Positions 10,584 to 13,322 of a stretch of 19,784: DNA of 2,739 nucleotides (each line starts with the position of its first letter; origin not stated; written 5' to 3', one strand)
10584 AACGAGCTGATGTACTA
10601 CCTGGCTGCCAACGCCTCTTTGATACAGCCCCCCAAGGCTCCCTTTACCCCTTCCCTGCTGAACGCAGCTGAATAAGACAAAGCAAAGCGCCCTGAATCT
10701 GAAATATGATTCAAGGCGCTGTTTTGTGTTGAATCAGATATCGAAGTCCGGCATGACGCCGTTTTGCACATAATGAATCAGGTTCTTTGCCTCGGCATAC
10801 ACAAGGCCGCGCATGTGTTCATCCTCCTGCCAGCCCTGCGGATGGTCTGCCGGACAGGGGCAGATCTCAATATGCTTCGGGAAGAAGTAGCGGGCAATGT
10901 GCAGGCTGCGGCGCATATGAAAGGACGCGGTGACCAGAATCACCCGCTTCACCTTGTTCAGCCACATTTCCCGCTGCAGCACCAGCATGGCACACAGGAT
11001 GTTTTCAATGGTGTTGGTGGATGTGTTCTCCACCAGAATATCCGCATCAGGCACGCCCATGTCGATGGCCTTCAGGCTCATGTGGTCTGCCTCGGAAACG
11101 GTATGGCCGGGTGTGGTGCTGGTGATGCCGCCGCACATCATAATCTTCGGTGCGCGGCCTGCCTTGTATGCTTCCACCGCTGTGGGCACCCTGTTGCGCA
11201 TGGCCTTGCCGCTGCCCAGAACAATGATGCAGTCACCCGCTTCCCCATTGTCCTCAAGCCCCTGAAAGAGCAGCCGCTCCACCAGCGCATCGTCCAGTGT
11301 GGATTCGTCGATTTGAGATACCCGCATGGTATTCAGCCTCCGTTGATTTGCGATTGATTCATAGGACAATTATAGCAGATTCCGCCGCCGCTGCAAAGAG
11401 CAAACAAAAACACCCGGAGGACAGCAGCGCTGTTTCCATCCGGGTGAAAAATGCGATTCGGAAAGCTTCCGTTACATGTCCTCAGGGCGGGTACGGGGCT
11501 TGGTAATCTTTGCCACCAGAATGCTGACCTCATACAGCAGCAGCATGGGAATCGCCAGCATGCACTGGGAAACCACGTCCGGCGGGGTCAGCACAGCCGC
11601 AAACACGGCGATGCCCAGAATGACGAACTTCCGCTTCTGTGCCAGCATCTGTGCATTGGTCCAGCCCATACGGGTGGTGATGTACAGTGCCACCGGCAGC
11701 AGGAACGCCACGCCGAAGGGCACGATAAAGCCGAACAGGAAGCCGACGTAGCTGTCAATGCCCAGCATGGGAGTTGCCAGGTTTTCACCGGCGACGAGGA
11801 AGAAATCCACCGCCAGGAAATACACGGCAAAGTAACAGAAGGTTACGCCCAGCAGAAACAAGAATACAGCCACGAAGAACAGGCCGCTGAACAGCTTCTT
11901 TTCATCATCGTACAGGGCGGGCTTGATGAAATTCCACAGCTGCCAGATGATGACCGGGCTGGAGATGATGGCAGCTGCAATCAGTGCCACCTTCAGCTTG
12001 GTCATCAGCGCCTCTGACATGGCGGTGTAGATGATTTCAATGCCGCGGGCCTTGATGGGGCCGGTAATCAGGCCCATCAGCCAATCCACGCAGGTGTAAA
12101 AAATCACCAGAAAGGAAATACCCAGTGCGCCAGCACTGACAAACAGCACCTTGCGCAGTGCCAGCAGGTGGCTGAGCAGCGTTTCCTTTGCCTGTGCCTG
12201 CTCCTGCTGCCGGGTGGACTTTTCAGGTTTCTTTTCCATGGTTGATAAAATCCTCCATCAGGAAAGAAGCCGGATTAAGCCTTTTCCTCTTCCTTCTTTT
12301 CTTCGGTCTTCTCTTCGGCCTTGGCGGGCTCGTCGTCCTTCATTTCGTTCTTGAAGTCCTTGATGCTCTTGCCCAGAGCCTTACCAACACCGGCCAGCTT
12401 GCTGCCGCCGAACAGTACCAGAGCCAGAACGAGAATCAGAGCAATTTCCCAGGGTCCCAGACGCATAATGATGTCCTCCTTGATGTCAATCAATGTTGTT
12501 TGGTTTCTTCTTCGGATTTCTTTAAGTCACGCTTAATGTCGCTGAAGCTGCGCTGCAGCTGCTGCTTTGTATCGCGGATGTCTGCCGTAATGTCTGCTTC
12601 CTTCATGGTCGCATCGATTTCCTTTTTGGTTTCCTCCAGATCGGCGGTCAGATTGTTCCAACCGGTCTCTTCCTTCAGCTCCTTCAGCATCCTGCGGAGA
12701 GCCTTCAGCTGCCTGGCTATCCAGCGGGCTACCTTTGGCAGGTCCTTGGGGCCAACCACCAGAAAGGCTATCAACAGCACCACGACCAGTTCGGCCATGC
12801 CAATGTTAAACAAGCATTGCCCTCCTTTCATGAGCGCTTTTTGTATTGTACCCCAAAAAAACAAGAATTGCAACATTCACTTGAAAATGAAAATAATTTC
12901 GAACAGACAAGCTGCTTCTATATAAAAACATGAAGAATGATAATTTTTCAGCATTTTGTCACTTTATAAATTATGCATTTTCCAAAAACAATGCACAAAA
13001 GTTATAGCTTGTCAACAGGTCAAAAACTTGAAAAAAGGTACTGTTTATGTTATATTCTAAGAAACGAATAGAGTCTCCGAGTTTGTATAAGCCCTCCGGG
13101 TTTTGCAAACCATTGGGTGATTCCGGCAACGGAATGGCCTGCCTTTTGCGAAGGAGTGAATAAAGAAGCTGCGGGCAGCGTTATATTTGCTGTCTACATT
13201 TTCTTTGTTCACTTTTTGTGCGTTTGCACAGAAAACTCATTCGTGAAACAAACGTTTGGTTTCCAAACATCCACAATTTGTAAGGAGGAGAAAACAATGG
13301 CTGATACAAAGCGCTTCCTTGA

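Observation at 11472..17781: Exported AOR-family pterin enzyme module next to its own tat operon, with no membrane anchor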

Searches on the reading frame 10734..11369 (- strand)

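Call 4: search_protein_families(library=pfam, proteins=[window:10734-11369:-], max_evalue=0.01)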
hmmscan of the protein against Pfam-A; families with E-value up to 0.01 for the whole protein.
window:10734-11369:- (211 aa): 1 family
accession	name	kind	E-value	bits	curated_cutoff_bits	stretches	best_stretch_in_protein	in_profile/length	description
PF02698.23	DUF218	-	1.2e-24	87.2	27.6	1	46-167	1-105/133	DUF218 domain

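Call 5: search_protein_families(library=ncbifam, proteins=[window:10734-11369:-], max_evalue=0.01)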
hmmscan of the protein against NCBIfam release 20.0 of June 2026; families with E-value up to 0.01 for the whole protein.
window:10734-11369:- (211 aa): 2 families
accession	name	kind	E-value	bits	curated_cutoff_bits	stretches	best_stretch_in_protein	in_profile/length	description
NF007794.0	PRK10494.1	equivalog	0.00044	19.8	205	1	60-175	108-210/259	envelope biogenesis factor ElyC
NF008092.0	PRK10834.1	equivalog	0.00064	19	363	1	58-160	67-158/239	outer membrane permeability protein SanA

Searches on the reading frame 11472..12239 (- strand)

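Call 4: search_protein_families(library=pfam, proteins=[window:11472-12239:-], max_evalue=0.01)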
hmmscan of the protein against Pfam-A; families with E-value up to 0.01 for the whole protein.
window:11472-12239:- (255 aa): 1 family
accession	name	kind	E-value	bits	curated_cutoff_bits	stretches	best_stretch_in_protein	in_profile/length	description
PF00902.23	TatC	-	1.2e-60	205.4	25.1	1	23-231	1-208/208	Sec-independent protein translocase protein (TatC)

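Call 5: search_protein_families(library=ncbifam, proteins=[window:11472-12239:-], max_evalue=0.01)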
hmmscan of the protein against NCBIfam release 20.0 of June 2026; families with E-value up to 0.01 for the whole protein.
window:11472-12239:- (255 aa): 3 families
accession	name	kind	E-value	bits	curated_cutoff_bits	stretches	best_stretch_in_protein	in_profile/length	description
TIGR00945.1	tatC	equivalog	5.6e-54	183.3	132.7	1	21-236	1-215/215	twin-arginine translocase subunit TatC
TIGR01912.1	TatC-Arch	equivalog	8.6e-45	153.2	192.6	1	21-245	2-231/234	Sec-independent protein translocase TatC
NF008174.0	PRK10921.1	equivalog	1.5e-44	152.5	432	1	19-251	7-241/258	Sec-independent protein translocase subunit TatC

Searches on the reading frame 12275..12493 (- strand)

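Call 4: search_protein_families(library=pfam, proteins=[window:12275-12493:-], max_evalue=0.01)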
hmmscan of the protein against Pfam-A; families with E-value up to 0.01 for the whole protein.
window:12275-12493:- (72 aa): 1 family
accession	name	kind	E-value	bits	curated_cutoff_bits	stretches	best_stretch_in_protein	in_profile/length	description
PF02416.21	TatA_B_E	-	3.7e-17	61.7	21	1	12-62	1-51/53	mttA/Hcf106 family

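Call 5: search_protein_families(library=ncbifam, proteins=[window:12275-12493:-], max_evalue=0.01)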
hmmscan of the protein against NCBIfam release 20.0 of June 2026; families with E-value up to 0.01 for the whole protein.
window:12275-12493:- (72 aa): 16 families
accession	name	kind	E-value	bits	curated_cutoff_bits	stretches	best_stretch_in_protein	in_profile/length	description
TIGR01411.1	tatAE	subfamily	9e-17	60.4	53.9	1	12-55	2-45/47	twin-arginine translocase TatA/TatE family subunit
NF011430.0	PRK14861.1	subfamily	2.1e-15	56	62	1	9-66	2-56/61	twin arginine translocase protein A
NF047942.1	TatA_Rickett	exception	5.2e-13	48.4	90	1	10-54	1-45/45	twin-arginine translocase TatA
NF002813.0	PRK02958.1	equivalog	2.3e-11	43.7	83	1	15-67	7-59/73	Sec-independent protein translocase subunit TatA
NF001854.0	PRK00575.1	equivalog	4.1e-11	43.4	72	1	11-66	3-61/94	Sec-independent protein translocase subunit TatA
NF003396.0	PRK04598.1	equivalog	5.2e-11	42.8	121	1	15-65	7-57/81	Sec-independent protein translocase subunit TatA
NF002500.0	PRK01833.1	equivalog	7.9e-11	42.1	115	1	15-69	7-61/74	Sec-independent protein translocase subunit TatA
NF002922.0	PRK03554.1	equivalog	2.4e-10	40.8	125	1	15-59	7-51/89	Sec-independent protein translocase subunit TatA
NF011429.0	PRK14857.1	equivalog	3.5e-10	40.2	77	1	12-69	6-65/91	TatA/E family twin arginine-targeting protein translocase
NF002448.0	PRK01614.1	equivalog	1.7e-09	37.8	83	1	19-70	11-62/85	Sec-independent protein translocase subunit TatA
NF002402.0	PRK01470.1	equivalog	6.2e-09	35.3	71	1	19-60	10-51/53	twin arginine translocase protein A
NF002960.0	PRK03625.1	equivalog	1.3e-08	35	92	1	20-70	10-61/67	twin-arginine translocase subunit TatE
NF003393.0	PRK04561.1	equivalog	2.1e-08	33.9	104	1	15-58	7-51/75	twin arginine translocase protein A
NF001681.0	PRK00442.1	equivalog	3.3e-07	31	102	1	19-65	11-58/92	twin-arginine translocase TatA/TatE family subunit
NF001940.0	PRK00720.1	equivalog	4.4e-07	29.9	83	1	15-70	7-62/78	twin-arginine translocase TatA/TatE family subunit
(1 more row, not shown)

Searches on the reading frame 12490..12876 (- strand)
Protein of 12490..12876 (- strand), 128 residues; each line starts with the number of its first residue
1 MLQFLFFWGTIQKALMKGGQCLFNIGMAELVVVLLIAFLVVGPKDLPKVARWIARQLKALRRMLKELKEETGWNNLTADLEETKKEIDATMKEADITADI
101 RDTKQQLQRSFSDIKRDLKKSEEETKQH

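Call 4: search_protein_families(library=pfam, proteins=[window:12490-12876:-], max_evalue=0.01)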
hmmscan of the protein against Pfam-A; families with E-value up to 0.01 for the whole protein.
window:12490-12876:- (128 aa): 3 families
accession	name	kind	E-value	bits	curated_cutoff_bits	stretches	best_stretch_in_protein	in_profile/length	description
PF02416.21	TatA_B_E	-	1.3e-08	34.4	21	1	25-81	1-47/53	mttA/Hcf106 family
PF18956.5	DUF5699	-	0.00035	21.1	29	1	22-65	19-61/61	Family of unknown function (DUF5699)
PF06103.16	DUF948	-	0.0074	16.9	37.2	0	53-115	17-78/89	Bacterial protein of unknown function (DUF948)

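Call 5: search_protein_families(library=ncbifam, proteins=[window:12490-12876:-], max_evalue=0.01)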
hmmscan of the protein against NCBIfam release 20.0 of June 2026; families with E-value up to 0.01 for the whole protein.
window:12490-12876:- (128 aa): 15 families
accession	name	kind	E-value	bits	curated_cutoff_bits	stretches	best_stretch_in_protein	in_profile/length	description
TIGR01410.1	tatB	equivalog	3.4e-15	56.3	56.5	1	23-90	1-68/80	Sec-independent protein translocase protein TatB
NF002377.0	PRK01371.1-4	equivalog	1.8e-11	44.5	96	1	23-70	2-49/119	sec-independent translocase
NF011429.0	PRK14857.1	equivalog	2.9e-11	43.7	77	1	22-103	3-80/91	TatA/E family twin arginine-targeting protein translocase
NF003400.0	PRK04654.1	equivalog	7e-09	35.8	211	1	22-110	1-87/214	sec-independent translocase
TIGR01411.1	tatAE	subfamily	5.3e-08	32.3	53.9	1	25-70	2-47/47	twin-arginine translocase TatA/TatE family subunit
NF047941.1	TatB_Rickett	equivalog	5.7e-08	32.9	75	1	22-84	1-66/84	Sec-independent protein translocase subunit TatB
NF011430.0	PRK14861.1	subfamily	1.4e-07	30.8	62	1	23-71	3-51/61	twin arginine translocase protein A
NF002376.0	PRK01371.1-3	equivalog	2e-07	31.4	181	1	25-69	5-49/179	Sec-independent protein translocase protein TatB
NF002375.0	PRK01371.1-2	equivalog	3.9e-07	30.4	137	1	22-123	1-103/137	sec-independent translocase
NF001212.0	PRK00182.1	equivalog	1.9e-06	28.3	195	1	24-89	4-68/165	Sec-independent protein translocase subunit TatB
NF001854.0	PRK00575.1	equivalog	2.7e-05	24.8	72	1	26-102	5-82/94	Sec-independent protein translocase subunit TatA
NF002374.0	PRK01371.1-1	equivalog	4.1e-05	24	162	1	24-70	4-50/152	sec-independent translocase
NF002402.0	PRK01470.1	equivalog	6.4e-05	22.5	71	1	26-66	4-44/53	twin arginine translocase protein A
NF047942.1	TatA_Rickett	exception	0.00017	21.2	90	1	25-66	3-44/45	twin-arginine translocase TatA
NF052628.1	SrfF_fam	equivalog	0.0044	16.5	440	1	53-112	68-129/341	SrfF family effector protein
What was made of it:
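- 12490..12813 (-): tatB-like second TatA-family gene (107 aa, TTG start, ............, GP hinge). TIGR01410 tatB 56.3 against cutoff 56.5, so borderline (call 5).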

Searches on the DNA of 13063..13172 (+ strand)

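Call 42: build_rna_model(alignment_id=A2)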
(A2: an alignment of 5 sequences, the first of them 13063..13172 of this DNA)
Model R1 built from alignment A2 (5 sequences, 114 columns); structure: RNAalifold consensus.
model positions 110; base pairs 30; branch points 2; effective number of sequences 1.47; information 0.59 bits per position. Calibrated on 0.2 Mb of random sequence (short: E-values are rough).
structure used (alignment columns):
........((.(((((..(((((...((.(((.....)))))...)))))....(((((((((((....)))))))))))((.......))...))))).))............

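Call 43: search_with_rna_model(model_id=R1, sources=[window, L002, L003, L004, L005, L006, L007, L008, L009, L010, L011, L012, L013, L014, L015, L016, L017, L018, L019, L020, L021, L022, L023, L024, L025, L026, L027, L028, L029, L030, L031, L032, L033, L034, L035, L036, L037, L038, L039, L040, L041, L042, L043, L044, L045, L046, L047, L048, L049, L050, L051, L052, L053, L054, L055, L056, L057, L058, L059, L060, L061, L062, L063, L064, L065, L066, L067, L068, L069, L070, L071, L072, L073, L074, L075, L076, L077, L078, L079, L080, L081], max_evalue=0.01)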
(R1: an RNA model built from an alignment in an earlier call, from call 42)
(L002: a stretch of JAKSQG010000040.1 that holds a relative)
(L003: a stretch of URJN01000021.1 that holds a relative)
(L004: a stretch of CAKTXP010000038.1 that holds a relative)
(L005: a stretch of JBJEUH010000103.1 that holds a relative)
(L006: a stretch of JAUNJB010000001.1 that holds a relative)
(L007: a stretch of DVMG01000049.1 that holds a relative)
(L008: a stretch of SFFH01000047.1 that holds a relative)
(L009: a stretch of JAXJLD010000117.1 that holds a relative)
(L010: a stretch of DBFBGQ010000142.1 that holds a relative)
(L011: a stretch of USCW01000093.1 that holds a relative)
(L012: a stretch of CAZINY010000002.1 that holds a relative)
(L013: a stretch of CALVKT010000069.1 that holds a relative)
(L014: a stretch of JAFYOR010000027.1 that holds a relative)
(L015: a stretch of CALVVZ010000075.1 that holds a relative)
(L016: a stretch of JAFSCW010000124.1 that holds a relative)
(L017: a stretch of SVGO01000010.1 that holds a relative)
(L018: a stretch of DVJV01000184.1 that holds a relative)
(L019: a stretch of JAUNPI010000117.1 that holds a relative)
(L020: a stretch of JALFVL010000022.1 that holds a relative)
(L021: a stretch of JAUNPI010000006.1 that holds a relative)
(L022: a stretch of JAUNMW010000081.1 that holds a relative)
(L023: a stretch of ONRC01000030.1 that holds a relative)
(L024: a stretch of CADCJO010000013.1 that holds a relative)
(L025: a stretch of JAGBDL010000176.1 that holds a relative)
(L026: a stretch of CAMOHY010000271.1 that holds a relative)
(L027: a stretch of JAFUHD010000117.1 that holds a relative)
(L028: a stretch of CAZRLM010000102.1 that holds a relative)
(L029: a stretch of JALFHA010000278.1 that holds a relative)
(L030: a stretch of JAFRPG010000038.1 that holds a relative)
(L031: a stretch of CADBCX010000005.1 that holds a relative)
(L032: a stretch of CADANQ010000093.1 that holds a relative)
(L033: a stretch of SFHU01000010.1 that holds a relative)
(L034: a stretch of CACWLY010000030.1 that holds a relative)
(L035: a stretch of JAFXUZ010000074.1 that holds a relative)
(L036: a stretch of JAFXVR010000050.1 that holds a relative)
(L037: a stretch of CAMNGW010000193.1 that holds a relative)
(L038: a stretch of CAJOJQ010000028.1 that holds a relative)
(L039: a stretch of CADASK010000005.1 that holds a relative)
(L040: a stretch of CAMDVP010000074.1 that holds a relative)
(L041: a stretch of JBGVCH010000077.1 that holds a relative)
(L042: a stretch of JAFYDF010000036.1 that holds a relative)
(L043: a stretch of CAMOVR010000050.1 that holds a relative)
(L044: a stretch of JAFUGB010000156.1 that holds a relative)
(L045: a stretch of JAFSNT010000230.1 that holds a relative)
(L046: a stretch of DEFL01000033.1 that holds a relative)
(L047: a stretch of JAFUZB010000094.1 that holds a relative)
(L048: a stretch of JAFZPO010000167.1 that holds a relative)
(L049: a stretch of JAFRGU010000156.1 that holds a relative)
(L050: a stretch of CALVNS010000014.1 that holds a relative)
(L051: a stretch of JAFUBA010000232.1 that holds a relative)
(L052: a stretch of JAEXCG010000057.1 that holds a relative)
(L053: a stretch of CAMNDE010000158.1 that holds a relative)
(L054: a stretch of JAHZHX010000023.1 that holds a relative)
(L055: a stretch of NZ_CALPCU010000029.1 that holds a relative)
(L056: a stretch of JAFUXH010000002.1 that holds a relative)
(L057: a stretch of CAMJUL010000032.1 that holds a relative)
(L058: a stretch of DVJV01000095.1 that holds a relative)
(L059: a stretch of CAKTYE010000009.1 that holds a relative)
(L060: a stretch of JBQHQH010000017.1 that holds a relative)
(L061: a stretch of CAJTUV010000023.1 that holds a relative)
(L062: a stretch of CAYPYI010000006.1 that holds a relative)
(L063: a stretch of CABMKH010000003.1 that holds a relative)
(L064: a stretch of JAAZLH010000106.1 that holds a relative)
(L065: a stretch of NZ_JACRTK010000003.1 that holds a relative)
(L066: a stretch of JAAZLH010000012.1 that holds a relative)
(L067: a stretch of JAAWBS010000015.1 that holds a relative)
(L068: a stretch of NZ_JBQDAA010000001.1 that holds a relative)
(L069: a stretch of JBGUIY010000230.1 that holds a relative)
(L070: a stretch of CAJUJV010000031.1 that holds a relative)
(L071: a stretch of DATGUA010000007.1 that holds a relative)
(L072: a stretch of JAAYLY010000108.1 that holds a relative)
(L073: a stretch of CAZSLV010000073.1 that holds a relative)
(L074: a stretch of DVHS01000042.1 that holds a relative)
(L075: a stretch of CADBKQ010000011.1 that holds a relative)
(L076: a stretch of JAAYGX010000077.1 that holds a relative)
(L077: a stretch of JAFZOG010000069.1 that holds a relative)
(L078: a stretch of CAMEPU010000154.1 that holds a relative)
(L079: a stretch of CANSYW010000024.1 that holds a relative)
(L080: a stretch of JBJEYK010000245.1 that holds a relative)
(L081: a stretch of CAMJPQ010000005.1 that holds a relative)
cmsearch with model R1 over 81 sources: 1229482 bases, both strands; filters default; matches with E-value up to 0.01: 60.
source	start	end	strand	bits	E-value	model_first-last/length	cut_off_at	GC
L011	2260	2370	+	108.5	2.8e-31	1-110/110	no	0.59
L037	1723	1833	+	108.4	2.9e-31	1-110/110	no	0.62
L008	2288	2396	+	105.2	3.2e-30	1-110/110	no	0.64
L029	501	609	+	105.2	3.2e-30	1-110/110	no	0.64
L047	1945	2056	+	101.8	3.9e-29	1-110/110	no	0.61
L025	9125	9233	+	101.5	4.7e-29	1-110/110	no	0.63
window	13063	13172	+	96.2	2.4e-27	1-110/110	no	0.49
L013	1577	1685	+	94.5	9e-27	1-110/110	no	0.62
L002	6031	6139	+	94.2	1.1e-26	1-110/110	no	0.59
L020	6011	6119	+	94.1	1.2e-26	1-110/110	no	0.64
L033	9112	9220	+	93.1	2.5e-26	1-110/110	no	0.66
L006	9109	9217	+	92.9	2.8e-26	1-110/110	no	0.63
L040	7659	7767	+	91.9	6e-26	1-110/110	no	0.61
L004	9038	9147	+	91.7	6.9e-26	1-110/110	no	0.56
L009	3942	4049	+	91.5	7.9e-26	1-110/110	no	0.6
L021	9114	9223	+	89.7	3.1e-25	1-110/110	no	0.65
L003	9038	9147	+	89.4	3.8e-25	1-110/110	no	0.55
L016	9122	9230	+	88.5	7.5e-25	1-110/110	no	0.61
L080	1777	1884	+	87.6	1.4e-24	1-110/110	no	0.68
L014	9121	9229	+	85.2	8.6e-24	1-110/110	no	0.61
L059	9076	9188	+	73.7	4.4e-20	1-110/110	no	0.63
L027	9129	9238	+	73.7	4.5e-20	1-110/110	no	0.52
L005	1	83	+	73.6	4.8e-20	27-110/110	5'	0.69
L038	2202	2311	+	73.1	7.1e-20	1-110/110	no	0.58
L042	1614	1723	+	72.9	8e-20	1-110/110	no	0.56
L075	9111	9220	+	71.5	2.3e-19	1-110/110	no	0.65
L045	9082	9191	+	69.4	1.1e-18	1-110/110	no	0.58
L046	9129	9236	+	69.3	1.2e-18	1-110/110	no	0.56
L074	9114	9222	+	68.8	1.6e-18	1-110/110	no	0.61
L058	1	102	+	67.5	4.5e-18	9-110/110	5'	0.65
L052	8991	9101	+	67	6.4e-18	1-110/110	no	0.63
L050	9085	9195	+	67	6.5e-18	1-110/110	no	0.71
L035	9143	9252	+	66.6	8.7e-18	1-110/110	no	0.61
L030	3042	3150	+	66.6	8.9e-18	1-110/110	no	0.67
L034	9116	9225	+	66.4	1e-17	1-110/110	no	0.65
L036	9108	9217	+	66.4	1e-17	1-110/110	no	0.62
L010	9114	9222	+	65.8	1.6e-17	1-110/110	no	0.62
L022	2891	3000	+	65.3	2.3e-17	1-110/110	no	0.65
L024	9094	9203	+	64.9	3.1e-17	1-110/110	no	0.65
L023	9091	9200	+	64.8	3.3e-17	1-110/110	no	0.63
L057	9113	9223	+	64.8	3.3e-17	1-110/110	no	0.65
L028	4742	4852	+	64.7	3.6e-17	1-110/110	no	0.53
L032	7963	8072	+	64.1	5.6e-17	1-110/110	no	0.6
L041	9110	9218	+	63.8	7.1e-17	1-110/110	no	0.65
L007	1711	1820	+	63.7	7.2e-17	1-110/110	no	0.64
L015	1758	1865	+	63.1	1.2e-16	1-110/110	no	0.63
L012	9114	9222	+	62.2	2.3e-16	1-110/110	no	0.62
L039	9159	9268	+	61.9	2.8e-16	1-110/110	no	0.55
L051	6699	6808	+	60.7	6.8e-16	1-110/110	no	0.62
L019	1056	1163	+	60.3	9e-16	1-110/110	no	0.56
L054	8453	8563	+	57.1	1e-14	1-110/110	no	0.53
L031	9110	9219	+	56.5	1.5e-14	1-110/110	no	0.63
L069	446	554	+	56.4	1.7e-14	1-110/110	no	0.61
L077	6334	6444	+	56.1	2e-14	1-110/110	no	0.64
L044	3775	3886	+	52.6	2.9e-13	1-110/110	no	0.62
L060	12903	13039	+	22.5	0.0014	1-110/110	no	0.35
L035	15378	15514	+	21.8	0.0024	1-110/110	no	0.61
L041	7449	7583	-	20.9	0.0047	1-110/110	no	0.61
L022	1210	1348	-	20.8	0.0048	1-110/110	no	0.6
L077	11063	11147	+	20.6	0.0058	1-110/110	no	0.6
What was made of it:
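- On Moco/Tuco riboswitch (RF01055): Found in 55 loci with my own model (call 43).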
